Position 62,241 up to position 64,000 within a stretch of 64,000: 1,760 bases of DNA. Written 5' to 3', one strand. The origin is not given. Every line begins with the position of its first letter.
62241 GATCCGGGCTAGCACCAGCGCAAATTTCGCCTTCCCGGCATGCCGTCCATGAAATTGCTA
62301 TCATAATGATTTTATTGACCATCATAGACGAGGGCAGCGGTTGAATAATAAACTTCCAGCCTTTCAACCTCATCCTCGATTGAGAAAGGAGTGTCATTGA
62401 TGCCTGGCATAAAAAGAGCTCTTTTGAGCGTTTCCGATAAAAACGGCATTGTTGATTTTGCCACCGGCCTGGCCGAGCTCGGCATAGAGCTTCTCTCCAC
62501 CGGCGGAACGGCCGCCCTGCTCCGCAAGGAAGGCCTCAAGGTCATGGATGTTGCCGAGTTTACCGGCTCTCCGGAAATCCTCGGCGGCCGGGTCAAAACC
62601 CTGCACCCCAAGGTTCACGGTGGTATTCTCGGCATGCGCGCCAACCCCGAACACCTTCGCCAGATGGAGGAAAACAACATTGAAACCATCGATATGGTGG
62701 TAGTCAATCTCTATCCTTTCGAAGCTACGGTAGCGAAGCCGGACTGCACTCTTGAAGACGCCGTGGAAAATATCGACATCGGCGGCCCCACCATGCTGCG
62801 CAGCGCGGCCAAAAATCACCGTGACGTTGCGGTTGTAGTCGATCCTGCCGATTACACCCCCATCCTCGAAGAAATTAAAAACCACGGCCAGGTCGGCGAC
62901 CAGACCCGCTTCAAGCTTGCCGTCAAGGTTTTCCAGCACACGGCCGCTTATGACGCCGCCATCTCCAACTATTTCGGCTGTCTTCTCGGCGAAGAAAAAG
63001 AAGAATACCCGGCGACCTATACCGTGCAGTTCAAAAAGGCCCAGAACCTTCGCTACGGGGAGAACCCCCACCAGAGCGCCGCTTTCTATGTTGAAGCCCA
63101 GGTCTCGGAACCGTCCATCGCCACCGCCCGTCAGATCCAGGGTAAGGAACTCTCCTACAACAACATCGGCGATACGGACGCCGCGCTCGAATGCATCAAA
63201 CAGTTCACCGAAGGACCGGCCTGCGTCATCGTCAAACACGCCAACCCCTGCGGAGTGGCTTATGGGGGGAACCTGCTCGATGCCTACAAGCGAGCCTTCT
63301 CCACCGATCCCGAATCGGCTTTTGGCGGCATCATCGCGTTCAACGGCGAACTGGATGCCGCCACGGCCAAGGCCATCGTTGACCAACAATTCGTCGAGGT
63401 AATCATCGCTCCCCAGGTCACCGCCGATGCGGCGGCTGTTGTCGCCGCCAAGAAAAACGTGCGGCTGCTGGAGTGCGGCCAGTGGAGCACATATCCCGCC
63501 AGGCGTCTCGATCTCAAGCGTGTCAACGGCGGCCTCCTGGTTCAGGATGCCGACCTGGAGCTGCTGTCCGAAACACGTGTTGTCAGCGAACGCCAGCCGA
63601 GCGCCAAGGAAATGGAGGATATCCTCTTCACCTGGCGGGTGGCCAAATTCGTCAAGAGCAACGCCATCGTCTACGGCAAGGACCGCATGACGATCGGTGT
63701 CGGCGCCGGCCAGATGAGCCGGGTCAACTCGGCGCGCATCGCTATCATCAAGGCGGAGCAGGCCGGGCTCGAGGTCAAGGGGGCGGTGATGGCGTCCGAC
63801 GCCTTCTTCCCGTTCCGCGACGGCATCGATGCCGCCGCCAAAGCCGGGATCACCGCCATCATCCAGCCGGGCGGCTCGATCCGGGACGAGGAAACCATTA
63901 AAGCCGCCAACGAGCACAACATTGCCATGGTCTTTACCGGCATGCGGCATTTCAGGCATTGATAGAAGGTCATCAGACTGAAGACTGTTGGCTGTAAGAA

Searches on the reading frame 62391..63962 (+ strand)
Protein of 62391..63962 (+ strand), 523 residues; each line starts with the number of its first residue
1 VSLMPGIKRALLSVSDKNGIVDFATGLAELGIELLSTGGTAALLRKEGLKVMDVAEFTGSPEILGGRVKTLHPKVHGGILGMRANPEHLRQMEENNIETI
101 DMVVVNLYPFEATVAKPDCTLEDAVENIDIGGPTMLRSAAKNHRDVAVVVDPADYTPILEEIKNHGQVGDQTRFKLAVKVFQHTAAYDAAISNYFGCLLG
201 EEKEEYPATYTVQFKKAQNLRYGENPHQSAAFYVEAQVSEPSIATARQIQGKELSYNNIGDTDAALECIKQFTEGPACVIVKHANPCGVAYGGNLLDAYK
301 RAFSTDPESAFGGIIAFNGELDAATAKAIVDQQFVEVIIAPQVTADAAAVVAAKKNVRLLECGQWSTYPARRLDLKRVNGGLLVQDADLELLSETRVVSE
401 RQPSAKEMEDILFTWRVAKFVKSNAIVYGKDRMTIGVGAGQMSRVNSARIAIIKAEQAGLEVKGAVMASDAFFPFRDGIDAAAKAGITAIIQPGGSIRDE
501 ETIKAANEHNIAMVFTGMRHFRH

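Call 84: search_protein_families(library=pfam, proteins=[window:62391-63962:+], max_evalue=0.00001)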
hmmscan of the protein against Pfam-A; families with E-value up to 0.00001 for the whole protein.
window:62391-63962:+ (523 aa): 2 families
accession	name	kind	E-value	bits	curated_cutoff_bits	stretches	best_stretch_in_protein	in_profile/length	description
PF01808.24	AICARFT_IMPCHas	-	1.8e-126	422.2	25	1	139-454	1-311/311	AICARFT/IMPCHase bienzyme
PF02142.27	MGS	-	5.1e-26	91.1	24.1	1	19-134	1-94/94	MGS-like domain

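Call 87: find_encoding_contigs(protein=window:62391-63962:+, flank=10000, max_places=1)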
Protein window:62391-63962:+ (523 aa): no gene with exactly this product is on record in the collection.
